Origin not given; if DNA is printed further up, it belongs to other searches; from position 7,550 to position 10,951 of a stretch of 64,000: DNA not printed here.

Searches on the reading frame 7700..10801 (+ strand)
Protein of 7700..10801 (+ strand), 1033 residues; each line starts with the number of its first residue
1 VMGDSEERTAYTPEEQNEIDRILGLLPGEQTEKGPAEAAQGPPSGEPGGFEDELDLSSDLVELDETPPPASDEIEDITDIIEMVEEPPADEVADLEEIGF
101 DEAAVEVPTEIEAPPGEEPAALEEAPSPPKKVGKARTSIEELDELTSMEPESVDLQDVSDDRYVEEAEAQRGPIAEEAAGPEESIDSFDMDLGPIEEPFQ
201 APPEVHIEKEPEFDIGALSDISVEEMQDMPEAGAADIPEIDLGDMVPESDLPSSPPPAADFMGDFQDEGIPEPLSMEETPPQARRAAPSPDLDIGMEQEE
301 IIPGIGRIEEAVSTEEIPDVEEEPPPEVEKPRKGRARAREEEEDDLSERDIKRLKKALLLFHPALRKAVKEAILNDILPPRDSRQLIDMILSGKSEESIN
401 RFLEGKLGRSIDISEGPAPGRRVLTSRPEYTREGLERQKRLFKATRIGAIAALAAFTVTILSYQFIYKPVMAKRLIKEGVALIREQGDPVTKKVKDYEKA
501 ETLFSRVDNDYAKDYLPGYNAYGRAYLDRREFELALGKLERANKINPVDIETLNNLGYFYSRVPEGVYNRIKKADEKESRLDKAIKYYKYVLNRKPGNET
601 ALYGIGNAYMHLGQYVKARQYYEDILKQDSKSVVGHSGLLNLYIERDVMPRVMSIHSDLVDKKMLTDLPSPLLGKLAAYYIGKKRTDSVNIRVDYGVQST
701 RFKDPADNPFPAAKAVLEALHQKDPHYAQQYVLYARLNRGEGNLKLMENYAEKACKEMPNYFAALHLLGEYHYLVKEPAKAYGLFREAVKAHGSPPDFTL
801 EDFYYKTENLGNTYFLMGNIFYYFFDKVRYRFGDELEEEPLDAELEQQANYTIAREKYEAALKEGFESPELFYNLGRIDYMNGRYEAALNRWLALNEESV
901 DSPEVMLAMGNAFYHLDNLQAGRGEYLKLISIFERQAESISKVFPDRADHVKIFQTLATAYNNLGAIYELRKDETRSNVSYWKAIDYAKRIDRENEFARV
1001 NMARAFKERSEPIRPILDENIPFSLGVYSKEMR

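Call 63: search_protein_families(library=pfam, proteins=[window:7700-10801:+], max_evalue=0.00001)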
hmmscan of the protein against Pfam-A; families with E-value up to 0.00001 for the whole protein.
window:7700-10801:+ (1033 aa): 9 families
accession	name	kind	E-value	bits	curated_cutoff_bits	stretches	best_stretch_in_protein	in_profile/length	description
PF14559.12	TPR_19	-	1.8e-17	63.9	25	1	578-631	4-57/68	Tetratricopeptide repeat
PF07719.23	TPR_2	-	1e-13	50.7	27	0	601-630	3-32/34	Tetratricopeptide repeat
PF13432.12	TPR_16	-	2.8e-13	50.5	32.7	1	579-631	11-63/65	Tetratricopeptide repeat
PF13428.12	TPR_14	-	3.8e-11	43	23.5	0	601-633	3-35/44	Tetratricopeptide repeat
PF13414.12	TPR_11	-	1.1e-10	41.4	26.8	0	580-613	9-42/42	TPR repeat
PF13431.12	TPR_17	-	1.3e-08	34.9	24.4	0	587-620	1-34/34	Tetratricopeptide repeat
PF13424.12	TPR_12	-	8.7e-08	32.7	30.1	0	600-632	4-36/77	Tetratricopeptide repeat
PF12895.13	ANAPC3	-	3.8e-07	30.7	27.2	0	748-791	9-51/82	Anaphase-promoting complex, cyclosome, subunit 3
PF00515.34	TPR_1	-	1.9e-06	27.9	27.8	1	601-630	3-32/34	Tetratricopeptide repeat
